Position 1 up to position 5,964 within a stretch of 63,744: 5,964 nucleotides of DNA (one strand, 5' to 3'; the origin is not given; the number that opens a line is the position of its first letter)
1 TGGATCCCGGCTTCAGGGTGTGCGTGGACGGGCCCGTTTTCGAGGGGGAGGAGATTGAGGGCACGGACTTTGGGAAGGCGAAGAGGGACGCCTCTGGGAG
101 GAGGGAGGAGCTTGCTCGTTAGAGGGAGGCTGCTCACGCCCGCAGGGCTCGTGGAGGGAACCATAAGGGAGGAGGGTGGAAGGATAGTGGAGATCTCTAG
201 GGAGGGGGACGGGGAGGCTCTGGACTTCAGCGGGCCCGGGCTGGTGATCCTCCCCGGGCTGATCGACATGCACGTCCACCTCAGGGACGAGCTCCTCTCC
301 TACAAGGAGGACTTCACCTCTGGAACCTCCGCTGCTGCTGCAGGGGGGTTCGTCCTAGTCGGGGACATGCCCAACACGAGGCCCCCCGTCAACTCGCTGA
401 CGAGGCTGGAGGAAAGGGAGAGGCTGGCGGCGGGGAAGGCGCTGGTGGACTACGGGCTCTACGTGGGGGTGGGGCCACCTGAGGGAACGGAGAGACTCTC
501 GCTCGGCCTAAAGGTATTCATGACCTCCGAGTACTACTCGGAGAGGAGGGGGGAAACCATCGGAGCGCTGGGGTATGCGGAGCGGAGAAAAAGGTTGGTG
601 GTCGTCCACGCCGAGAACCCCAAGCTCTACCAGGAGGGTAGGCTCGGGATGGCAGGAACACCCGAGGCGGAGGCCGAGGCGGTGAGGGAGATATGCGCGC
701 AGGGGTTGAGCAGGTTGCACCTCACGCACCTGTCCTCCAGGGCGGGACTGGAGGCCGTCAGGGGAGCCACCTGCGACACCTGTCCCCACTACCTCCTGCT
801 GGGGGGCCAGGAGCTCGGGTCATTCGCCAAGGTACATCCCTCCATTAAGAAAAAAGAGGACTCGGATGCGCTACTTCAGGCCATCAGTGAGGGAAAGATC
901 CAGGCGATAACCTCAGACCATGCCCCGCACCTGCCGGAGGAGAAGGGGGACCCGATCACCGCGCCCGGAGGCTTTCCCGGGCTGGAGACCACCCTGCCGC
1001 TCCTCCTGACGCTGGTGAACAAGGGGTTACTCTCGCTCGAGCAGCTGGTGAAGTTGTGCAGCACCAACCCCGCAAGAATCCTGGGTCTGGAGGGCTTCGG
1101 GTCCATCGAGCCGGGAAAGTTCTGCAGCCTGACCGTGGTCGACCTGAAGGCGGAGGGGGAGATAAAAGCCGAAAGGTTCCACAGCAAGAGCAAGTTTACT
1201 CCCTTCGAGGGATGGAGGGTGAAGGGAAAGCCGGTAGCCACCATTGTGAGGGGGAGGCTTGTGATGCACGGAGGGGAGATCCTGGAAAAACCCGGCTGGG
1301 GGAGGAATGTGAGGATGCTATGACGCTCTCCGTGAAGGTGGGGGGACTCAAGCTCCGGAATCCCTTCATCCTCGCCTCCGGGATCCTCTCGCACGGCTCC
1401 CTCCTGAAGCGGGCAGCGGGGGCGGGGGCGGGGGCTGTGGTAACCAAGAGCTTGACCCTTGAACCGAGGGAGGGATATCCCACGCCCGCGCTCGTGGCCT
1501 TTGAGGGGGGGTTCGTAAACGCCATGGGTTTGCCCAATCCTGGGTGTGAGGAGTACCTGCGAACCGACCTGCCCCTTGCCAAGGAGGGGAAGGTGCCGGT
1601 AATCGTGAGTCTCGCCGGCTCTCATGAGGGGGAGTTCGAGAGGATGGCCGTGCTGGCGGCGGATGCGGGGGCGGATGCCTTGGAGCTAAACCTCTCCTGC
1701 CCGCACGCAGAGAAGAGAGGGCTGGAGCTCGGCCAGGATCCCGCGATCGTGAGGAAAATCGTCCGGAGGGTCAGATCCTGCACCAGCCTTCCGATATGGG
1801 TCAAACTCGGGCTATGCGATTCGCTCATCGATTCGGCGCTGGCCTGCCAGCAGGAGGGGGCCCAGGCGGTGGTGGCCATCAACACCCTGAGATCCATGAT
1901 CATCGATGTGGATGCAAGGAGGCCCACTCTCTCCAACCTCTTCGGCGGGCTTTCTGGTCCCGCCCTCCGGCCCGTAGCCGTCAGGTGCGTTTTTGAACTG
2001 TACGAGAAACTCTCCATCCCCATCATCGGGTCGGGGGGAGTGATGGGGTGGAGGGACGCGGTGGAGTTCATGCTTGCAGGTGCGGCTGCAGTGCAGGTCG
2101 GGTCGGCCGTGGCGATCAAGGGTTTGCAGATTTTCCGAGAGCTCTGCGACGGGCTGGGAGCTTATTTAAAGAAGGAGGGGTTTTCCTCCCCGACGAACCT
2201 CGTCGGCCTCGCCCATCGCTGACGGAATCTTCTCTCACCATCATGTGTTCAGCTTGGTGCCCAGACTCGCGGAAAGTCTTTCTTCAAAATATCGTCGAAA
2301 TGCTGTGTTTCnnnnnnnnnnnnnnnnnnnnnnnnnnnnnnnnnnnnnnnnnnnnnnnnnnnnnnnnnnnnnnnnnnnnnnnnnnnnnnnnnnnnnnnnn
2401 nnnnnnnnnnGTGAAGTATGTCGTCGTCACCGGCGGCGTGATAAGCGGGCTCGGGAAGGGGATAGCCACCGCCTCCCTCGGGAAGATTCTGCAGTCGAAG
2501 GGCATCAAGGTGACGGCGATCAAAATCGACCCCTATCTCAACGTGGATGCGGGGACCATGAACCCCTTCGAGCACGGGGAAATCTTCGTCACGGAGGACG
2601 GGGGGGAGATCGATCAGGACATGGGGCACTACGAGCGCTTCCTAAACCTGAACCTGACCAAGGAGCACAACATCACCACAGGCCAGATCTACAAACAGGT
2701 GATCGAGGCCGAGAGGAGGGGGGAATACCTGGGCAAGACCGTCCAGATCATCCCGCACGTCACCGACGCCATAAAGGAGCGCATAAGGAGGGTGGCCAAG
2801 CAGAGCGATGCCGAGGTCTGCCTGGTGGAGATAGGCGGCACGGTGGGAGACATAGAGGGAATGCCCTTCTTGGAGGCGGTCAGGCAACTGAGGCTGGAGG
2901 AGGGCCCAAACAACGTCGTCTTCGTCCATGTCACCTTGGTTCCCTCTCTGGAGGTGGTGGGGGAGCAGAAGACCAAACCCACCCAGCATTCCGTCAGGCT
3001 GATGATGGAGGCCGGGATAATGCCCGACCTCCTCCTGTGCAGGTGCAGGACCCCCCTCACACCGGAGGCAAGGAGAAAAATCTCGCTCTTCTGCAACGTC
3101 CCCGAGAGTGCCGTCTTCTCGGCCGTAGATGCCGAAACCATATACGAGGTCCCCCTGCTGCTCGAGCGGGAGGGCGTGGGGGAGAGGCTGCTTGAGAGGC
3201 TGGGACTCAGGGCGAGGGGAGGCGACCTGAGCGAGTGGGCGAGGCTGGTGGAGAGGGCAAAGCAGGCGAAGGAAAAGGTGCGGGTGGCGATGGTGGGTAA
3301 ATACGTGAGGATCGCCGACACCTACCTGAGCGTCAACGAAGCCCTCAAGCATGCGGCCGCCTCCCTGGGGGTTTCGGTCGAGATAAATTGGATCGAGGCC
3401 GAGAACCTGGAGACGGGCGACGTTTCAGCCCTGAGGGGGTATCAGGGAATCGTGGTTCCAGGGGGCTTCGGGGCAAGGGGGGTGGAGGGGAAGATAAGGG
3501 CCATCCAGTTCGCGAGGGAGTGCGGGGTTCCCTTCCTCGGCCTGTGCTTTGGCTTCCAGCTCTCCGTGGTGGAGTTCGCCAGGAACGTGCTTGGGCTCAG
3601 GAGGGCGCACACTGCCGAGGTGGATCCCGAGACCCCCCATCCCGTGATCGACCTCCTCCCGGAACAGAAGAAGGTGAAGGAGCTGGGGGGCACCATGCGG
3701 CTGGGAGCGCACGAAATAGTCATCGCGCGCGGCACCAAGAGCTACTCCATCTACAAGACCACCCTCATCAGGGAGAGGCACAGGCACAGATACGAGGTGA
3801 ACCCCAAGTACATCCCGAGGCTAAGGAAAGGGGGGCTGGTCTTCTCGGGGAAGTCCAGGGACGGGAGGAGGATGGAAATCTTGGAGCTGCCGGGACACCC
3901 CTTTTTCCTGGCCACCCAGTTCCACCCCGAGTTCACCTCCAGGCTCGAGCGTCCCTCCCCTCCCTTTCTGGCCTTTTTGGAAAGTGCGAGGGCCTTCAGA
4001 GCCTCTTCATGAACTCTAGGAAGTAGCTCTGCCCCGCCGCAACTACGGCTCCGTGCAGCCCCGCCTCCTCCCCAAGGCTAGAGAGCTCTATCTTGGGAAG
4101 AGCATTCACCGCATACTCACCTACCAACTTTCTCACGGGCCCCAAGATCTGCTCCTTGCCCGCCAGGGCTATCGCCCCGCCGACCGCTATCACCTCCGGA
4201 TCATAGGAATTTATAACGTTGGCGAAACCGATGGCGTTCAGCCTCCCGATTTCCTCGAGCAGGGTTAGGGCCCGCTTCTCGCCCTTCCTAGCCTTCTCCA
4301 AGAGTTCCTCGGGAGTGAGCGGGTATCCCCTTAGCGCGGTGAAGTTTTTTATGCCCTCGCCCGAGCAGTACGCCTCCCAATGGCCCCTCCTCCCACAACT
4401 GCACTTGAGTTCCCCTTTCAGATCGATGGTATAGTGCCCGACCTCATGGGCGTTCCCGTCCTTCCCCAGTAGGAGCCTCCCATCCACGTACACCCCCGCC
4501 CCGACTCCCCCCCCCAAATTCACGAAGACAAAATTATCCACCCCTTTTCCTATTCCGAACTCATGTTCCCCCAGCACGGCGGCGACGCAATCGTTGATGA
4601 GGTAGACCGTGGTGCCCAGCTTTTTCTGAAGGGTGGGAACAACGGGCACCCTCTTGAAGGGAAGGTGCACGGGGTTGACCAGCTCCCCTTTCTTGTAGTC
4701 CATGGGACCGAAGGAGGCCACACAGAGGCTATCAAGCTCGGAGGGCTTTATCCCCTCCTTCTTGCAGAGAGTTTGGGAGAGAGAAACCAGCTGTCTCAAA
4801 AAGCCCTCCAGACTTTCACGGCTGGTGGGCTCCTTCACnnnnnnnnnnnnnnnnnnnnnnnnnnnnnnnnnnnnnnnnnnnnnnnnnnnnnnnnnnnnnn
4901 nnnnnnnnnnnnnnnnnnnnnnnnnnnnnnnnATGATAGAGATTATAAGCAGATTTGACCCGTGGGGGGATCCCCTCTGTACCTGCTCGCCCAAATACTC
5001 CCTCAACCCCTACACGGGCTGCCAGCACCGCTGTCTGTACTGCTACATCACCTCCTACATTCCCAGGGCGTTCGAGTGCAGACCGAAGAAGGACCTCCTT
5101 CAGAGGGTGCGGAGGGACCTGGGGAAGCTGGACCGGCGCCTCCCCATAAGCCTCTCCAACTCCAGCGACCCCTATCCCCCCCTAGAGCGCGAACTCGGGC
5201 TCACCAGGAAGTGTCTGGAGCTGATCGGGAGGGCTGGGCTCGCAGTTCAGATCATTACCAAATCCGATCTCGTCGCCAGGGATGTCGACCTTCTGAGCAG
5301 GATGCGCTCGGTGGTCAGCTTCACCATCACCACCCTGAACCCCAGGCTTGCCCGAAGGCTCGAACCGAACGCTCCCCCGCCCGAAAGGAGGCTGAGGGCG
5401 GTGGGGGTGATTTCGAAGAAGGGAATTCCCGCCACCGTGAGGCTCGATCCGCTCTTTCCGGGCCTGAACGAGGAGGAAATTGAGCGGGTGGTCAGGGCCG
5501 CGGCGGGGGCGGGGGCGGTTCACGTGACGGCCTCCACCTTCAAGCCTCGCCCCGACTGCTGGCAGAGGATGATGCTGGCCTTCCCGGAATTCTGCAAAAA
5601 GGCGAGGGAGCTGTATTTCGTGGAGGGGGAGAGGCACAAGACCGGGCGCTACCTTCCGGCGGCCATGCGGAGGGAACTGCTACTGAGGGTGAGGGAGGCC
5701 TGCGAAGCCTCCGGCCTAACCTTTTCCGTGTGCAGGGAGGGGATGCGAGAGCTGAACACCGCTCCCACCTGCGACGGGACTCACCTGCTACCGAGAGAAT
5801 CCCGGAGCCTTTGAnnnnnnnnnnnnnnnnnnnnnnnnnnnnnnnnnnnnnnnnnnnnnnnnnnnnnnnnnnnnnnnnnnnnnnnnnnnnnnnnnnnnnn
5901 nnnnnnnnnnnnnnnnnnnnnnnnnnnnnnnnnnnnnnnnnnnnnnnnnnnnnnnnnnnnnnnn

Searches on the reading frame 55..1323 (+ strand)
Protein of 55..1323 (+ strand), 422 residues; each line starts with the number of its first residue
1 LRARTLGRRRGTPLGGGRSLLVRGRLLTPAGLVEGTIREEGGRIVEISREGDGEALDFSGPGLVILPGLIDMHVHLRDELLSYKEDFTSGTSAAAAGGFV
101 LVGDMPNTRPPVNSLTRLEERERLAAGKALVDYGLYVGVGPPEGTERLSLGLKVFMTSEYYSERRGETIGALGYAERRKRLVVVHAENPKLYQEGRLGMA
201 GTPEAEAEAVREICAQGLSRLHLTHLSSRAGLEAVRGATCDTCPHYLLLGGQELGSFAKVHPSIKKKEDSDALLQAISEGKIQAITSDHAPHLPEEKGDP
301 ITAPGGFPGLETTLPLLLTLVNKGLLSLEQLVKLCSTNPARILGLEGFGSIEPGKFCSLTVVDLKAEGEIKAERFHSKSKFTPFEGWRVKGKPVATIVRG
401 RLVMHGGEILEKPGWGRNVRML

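Call 57: search_protein_families(library=pfam, proteins=[window:55-1323:+], max_evalue=0.00001)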
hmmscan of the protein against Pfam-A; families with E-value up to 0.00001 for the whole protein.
window:55-1323:+ (422 aa): 2 families
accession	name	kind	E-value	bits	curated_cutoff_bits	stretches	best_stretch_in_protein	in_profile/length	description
PF01979.26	Amidohydro_1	-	3e-26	92.9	25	1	64-403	1-345/345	Amidohydrolase family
PF07969.17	Amidohydro_3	-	4.3e-11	43.4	29.7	1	324-403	405-471/472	Amidohydrolase family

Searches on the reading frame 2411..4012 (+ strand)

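Call 57: search_protein_families(library=pfam, proteins=[window:2411-4012:+], max_evalue=0.00001)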
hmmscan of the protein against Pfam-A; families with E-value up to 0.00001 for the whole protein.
window:2411-4012:+ (533 aa): 2 families
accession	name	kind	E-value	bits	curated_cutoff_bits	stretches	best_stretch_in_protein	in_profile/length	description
PF06418.20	CTP_synth_N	-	1.3e-125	418.6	26.1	1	2-266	1-265/265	CTP synthase N-terminus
PF00117.34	GATase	-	4.4e-37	128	22.8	1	301-523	2-188/190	Glutamine amidotransferase class-I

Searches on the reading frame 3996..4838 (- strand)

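Call 9: search_protein_families(library=pfam, proteins=[window:3996-4838:-], max_evalue=0.001)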
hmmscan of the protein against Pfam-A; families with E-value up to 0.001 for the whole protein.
window:3996-4838:- (280 aa): 1 family
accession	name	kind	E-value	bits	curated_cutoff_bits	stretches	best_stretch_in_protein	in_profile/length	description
PF00480.26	ROK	-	1.2e-49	169.9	22.9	1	22-267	44-290/294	ROK family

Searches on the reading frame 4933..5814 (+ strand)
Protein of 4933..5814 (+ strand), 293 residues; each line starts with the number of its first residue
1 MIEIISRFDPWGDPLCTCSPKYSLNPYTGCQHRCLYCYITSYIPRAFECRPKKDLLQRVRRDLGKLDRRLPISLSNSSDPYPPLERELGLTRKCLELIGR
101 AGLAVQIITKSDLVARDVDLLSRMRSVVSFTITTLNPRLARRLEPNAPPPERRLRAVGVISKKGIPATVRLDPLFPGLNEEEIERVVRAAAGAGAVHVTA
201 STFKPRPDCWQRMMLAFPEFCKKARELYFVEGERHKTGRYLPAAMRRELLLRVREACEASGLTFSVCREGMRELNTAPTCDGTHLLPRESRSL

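Call 9: search_protein_families(library=pfam, proteins=[window:4933-5814:+], max_evalue=0.001)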
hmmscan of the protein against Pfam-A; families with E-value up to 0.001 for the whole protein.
window:4933-5814:+ (293 aa): 2 families
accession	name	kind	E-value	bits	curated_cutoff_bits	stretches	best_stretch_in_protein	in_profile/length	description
PF04055.27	Radical_SAM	-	8.9e-18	65.4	29.5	1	25-188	2-164/166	Radical SAM superfamily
PF08902.16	DUF1848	-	5.2e-06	26.9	30.5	0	15-38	238-261/262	Domain of unknown function (DUF1848)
